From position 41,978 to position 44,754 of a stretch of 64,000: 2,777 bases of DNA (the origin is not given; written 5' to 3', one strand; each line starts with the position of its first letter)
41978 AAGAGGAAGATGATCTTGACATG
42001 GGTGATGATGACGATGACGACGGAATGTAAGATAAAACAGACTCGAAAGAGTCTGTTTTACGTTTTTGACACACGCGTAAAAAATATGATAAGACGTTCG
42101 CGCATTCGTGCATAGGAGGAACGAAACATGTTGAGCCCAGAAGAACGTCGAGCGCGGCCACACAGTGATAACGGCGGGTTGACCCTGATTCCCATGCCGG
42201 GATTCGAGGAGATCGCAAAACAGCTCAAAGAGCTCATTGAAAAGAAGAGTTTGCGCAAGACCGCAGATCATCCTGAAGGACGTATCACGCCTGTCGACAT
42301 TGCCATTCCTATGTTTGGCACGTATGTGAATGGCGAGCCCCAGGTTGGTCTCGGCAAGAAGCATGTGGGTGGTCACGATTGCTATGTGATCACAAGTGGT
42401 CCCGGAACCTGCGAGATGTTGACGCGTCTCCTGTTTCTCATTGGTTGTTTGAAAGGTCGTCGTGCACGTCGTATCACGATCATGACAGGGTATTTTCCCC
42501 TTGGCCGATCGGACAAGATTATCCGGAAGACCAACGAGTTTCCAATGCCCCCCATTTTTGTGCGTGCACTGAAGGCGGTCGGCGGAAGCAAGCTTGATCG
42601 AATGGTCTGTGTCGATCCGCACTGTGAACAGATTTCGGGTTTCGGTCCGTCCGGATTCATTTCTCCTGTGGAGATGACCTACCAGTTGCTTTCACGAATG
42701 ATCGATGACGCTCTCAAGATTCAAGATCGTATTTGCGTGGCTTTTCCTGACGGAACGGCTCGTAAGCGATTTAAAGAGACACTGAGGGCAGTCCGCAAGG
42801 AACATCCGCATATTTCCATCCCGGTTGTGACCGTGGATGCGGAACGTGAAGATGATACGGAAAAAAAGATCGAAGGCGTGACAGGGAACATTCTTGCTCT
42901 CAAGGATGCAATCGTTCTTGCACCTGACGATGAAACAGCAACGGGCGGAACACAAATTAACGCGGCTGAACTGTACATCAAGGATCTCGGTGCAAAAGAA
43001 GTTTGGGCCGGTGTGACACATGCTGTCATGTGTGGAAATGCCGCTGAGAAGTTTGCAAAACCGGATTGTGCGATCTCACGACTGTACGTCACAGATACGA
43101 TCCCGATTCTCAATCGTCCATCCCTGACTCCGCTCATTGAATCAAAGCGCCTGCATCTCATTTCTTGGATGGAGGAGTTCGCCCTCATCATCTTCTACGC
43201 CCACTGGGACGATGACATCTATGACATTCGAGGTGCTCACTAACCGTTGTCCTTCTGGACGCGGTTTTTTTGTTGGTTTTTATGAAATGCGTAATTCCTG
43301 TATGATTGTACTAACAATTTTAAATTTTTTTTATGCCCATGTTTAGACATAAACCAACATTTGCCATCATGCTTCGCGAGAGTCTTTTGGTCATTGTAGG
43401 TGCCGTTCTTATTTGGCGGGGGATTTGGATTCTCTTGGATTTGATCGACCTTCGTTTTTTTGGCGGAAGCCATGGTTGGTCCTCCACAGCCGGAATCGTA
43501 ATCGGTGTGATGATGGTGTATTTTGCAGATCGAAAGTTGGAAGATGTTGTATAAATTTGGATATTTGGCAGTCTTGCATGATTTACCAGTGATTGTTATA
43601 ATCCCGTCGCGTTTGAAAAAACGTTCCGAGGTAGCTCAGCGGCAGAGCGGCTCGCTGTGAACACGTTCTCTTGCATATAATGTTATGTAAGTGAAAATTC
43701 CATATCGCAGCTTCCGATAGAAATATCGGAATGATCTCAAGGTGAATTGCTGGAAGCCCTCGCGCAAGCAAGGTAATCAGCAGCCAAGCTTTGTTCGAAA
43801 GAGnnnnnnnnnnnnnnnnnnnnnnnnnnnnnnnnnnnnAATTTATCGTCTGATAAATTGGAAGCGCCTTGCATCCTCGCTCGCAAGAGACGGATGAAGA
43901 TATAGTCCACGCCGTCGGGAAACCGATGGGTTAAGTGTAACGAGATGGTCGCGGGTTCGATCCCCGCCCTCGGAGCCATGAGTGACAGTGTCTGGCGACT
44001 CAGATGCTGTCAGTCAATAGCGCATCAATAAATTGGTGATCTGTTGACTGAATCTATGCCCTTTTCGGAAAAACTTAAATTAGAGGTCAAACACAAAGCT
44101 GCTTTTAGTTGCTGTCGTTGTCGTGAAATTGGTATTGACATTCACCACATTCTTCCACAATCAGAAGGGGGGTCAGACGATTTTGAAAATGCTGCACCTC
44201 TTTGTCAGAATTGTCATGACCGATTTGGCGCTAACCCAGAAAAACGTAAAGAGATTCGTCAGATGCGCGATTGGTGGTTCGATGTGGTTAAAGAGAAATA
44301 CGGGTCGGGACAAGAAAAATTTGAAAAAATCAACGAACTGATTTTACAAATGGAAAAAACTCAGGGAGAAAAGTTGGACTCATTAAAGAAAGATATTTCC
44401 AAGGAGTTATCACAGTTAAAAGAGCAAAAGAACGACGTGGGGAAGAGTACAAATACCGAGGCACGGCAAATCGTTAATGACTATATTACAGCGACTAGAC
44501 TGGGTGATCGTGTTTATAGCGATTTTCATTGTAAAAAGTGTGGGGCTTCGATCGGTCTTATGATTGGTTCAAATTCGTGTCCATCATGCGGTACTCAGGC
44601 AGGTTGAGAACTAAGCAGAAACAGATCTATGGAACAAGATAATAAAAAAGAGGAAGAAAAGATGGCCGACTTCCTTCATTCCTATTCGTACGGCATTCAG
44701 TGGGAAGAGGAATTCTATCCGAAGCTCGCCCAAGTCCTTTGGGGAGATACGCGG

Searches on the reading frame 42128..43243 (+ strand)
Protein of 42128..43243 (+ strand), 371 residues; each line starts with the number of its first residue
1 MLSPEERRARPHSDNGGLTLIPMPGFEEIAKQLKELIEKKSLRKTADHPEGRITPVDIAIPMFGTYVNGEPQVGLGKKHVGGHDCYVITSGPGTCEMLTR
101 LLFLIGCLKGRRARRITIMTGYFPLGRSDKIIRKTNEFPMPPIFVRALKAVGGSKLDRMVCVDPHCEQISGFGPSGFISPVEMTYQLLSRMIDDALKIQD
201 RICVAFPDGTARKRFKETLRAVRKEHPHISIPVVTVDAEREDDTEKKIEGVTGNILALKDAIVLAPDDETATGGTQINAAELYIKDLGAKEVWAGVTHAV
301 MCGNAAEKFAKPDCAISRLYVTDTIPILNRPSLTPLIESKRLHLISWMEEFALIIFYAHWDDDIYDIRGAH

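Call 7: search_protein_families(library=pfam, proteins=[window:42128-43243:+], max_evalue=0.01)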
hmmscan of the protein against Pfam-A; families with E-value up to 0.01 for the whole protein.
window:42128-43243:+ (371 aa): 2 families
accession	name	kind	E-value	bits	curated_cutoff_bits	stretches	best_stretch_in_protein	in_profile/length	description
PF13793.12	Pribosyltran_N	-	1.6e-06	28.4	25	1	64-134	30-100/117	N-terminal domain of ribose phosphate pyrophosphokinase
PF14572.12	Pribosyl_synth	-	0.0085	16.5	27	0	267-326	90-146/184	Phosphoribosyl synthetase-associated domain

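Call 58: search_protein_families(library=ncbifam, proteins=[window:42128-43243:+], max_evalue=0.001)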
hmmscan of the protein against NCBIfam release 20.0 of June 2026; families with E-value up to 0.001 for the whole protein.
window:42128-43243:+ (371 aa): 11 families
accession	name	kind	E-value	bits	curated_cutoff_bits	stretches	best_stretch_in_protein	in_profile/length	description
TIGR01251.1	ribP_PPkin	subfamily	4.1e-28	98.2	113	1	62-329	28-275/309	ribose-phosphate diphosphokinase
NF002320.0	PRK01259.1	subfamily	9.5e-25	87.6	297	1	64-330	36-281/316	ribose-phosphate diphosphokinase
NF002844.0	PRK03092.1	equivalog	3.4e-23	82.4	438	1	65-330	42-290/326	ribose-phosphate diphosphokinase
NF002618.0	PRK02269.1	equivalog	1e-20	74.6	460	1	65-328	36-282/321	ribose-phosphate diphosphokinase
NF002095.0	PRK00934.1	equivalog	3.1e-20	72.5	296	1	78-326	43-268/287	ribose-phosphate diphosphokinase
NF003428.0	PRK04923.1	equivalog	1.1e-18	67.4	536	1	62-331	34-285/319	ribose-phosphate diphosphokinase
NF002758.0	PRK02812.1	equivalog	5.9e-15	55.2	518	1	67-332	54-299/330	ribose-phosphate pyrophosphokinase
NF001815.0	PRK00553.1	equivalog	1.2e-14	54.2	484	1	80-328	54-287/332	ribose-phosphate pyrophosphokinase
NF002686.0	PRK02458.1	equivalog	1.3e-14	54.4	506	1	66-327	41-282/323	ribose-phosphate diphosphokinase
NF005299.0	PRK06827.1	subfamily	2.7e-11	42.8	327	1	99-214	110-222/383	phosphoribosylpyrophosphate synthetase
NF005537.0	PRK07199.1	subfamily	2.7e-09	36.6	322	1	96-326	63-274/301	ribose-phosphate diphosphokinase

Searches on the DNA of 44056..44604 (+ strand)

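Call 37: search_rna_families(sources=[L130, L132, L134, L136, L131, L135], threshold=gathering)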
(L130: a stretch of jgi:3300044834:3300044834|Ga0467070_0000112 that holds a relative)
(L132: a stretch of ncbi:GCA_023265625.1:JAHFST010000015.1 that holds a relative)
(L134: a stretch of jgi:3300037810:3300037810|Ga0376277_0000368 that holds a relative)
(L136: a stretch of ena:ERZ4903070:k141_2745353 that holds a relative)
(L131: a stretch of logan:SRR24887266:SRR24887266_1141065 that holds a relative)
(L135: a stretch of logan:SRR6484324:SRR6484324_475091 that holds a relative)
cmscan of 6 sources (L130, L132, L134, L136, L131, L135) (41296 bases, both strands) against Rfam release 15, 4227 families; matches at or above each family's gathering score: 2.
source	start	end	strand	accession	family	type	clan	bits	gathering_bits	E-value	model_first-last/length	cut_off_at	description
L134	26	97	+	RF00005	tRNA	Gene; tRNA;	CL00001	63.2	29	1.5e-11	1-71/71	no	tRNA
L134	663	746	+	RF00005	tRNA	Gene; tRNA;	CL00001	53.4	29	7.6e-09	1-71/71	no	tRNA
